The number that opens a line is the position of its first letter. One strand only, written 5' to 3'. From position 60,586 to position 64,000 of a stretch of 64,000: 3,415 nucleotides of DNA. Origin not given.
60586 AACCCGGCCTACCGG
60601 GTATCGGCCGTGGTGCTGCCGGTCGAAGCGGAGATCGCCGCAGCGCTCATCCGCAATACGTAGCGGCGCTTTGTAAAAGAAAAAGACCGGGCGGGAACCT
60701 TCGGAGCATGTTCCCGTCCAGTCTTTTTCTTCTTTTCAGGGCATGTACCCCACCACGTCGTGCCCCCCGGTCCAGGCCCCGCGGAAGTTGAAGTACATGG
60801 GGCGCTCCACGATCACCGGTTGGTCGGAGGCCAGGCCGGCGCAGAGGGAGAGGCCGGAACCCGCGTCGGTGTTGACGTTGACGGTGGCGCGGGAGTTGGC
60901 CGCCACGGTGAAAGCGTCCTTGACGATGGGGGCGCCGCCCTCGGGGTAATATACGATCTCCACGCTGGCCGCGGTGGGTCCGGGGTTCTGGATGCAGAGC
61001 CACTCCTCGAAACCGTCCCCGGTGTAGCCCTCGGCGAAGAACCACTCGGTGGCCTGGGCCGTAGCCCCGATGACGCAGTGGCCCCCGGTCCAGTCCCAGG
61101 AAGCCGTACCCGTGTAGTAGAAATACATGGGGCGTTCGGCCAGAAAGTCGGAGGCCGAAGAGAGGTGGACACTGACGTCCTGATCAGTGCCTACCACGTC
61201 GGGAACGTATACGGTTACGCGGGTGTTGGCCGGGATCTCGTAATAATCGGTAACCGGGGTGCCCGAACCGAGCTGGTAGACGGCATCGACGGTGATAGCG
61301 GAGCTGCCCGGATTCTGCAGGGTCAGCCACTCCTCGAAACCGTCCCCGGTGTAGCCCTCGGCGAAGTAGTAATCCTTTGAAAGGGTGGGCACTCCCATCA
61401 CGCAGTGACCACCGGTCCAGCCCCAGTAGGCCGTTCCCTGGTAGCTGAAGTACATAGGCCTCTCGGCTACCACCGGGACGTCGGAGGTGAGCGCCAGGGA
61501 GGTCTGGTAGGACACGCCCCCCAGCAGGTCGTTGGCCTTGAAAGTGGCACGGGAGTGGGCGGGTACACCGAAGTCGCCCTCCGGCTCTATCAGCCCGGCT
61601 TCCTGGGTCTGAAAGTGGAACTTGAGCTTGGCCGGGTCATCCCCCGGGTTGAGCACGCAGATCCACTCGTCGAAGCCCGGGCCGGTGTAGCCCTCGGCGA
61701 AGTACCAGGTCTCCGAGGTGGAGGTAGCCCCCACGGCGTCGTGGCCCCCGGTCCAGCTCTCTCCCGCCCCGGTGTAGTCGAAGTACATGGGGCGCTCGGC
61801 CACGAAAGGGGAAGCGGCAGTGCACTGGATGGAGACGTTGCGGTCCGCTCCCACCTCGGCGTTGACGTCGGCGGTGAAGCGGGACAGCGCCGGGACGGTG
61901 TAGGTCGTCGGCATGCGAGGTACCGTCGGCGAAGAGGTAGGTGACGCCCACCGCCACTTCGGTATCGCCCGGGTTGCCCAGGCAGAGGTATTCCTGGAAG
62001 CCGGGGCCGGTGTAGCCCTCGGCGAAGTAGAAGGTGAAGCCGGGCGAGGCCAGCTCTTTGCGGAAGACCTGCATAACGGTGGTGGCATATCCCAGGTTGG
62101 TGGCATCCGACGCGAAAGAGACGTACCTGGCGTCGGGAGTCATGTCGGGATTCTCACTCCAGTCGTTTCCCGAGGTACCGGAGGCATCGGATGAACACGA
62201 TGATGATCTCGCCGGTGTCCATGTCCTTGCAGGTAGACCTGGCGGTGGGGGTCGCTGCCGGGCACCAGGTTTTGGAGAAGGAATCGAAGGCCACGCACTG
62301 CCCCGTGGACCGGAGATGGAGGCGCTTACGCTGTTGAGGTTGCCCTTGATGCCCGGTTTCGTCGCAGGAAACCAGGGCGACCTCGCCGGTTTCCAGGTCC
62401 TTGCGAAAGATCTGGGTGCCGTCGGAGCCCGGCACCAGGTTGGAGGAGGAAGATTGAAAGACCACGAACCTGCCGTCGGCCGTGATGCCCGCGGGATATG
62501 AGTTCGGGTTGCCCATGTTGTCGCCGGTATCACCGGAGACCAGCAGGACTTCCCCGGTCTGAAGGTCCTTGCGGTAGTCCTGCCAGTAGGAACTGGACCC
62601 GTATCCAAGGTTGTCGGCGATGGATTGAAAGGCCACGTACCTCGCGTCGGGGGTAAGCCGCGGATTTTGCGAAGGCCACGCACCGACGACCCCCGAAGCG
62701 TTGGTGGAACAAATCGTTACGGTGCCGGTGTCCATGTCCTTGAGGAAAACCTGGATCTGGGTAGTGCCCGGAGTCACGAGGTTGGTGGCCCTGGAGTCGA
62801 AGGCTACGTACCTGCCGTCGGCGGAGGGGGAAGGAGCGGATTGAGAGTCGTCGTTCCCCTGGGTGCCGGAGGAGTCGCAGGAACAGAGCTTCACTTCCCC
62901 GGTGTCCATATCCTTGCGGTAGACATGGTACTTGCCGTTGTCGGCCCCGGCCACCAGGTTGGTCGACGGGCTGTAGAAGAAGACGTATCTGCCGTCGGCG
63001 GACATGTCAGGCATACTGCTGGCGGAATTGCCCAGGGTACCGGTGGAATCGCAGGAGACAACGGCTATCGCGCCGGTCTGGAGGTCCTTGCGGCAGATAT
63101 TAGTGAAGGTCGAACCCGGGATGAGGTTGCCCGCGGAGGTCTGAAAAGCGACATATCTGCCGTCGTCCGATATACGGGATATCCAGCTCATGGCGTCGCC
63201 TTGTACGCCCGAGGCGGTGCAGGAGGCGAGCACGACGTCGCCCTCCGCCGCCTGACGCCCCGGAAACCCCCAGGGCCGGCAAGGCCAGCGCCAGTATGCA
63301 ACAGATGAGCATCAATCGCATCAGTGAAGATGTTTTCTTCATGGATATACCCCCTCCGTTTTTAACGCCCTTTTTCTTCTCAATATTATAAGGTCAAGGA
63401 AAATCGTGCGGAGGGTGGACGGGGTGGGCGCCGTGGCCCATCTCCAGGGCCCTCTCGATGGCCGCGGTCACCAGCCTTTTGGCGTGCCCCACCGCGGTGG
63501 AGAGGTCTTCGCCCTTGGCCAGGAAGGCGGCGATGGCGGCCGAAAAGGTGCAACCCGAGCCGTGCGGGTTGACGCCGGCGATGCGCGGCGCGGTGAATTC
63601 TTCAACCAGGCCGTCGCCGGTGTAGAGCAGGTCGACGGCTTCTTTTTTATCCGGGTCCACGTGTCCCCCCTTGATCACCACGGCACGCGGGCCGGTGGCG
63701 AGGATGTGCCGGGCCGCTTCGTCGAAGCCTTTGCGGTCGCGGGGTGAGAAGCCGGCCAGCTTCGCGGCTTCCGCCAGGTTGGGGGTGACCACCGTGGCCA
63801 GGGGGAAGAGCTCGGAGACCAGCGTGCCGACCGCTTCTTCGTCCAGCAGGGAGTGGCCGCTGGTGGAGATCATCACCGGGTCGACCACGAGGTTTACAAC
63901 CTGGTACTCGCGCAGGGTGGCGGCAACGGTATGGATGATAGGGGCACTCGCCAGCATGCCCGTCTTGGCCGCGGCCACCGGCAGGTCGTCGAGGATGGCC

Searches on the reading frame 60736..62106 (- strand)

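Call 4: search_protein_families(library=pfam, proteins=[window:60736-62106:-], max_evalue=0.01)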
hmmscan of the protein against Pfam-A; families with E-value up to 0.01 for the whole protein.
window:60736-62106:- (456 aa): 3 families
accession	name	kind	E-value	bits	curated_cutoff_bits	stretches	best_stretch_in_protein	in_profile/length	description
PF18986.5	DUF5719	-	4.5e-12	46.2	26.2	1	351-415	49-115/319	Family of unknown function (DUF5719)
PF07100.16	ASRT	-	2.6e-06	27.8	25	0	146-214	27-98/119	Anabaena sensory rhodopsin transducer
PF10261.15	FIT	-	0.0047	16.9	21.4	0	337-454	81-132/240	Fat storage-inducing transmembrane protein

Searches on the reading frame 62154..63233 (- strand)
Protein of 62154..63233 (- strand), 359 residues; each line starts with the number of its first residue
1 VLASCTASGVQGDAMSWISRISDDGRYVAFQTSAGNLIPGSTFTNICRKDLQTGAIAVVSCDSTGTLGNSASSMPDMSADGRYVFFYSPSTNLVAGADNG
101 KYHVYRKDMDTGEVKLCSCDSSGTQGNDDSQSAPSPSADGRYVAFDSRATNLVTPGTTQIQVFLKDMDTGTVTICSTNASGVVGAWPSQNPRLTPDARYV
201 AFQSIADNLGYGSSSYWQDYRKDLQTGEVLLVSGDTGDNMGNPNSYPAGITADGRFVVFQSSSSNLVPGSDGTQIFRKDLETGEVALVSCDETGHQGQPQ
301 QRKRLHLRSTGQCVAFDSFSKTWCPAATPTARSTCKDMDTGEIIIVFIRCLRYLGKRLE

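Call 4: search_protein_families(library=pfam, proteins=[window:62154-63233:-], max_evalue=0.01)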
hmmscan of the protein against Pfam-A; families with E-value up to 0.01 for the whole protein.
window:62154-63233:- (359 aa): 1 family
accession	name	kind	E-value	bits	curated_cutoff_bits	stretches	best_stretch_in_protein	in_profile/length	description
PF07676.18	PD40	-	0.00017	21.9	20.9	0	132-148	12-28/38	WD40-like Beta Propeller Repeat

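Call 48: search_protein_families(library=ncbifam, proteins=[window:62157-63233:-], max_evalue=0.01)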
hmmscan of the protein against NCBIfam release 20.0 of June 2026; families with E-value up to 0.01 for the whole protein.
window:62157-63233:- (359 aa): 1 family
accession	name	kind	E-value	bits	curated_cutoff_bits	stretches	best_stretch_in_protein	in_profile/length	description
TIGR02800.1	propeller_TolB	equivalog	5.8e-06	25.5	343.15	1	99-207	300-387/418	Tol-Pal system beta propeller repeat protein TolB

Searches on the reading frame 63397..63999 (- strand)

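Call 53: search_protein_families(library=pfam, proteins=[window:63397-63999:-], max_evalue=0.001)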
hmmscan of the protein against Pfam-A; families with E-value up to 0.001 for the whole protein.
window:63397-63999:- (201 aa): 2 families
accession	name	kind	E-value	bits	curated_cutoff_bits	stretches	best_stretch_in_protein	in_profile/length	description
PF08543.17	Phos_pyr_kin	-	2.4e-66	224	27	1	1-195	54-246/246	Phosphomethylpyrimidine kinase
PF00294.29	PfkB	-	2.6e-10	40.6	25.8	1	39-180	161-289/302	pfkB family carbohydrate kinase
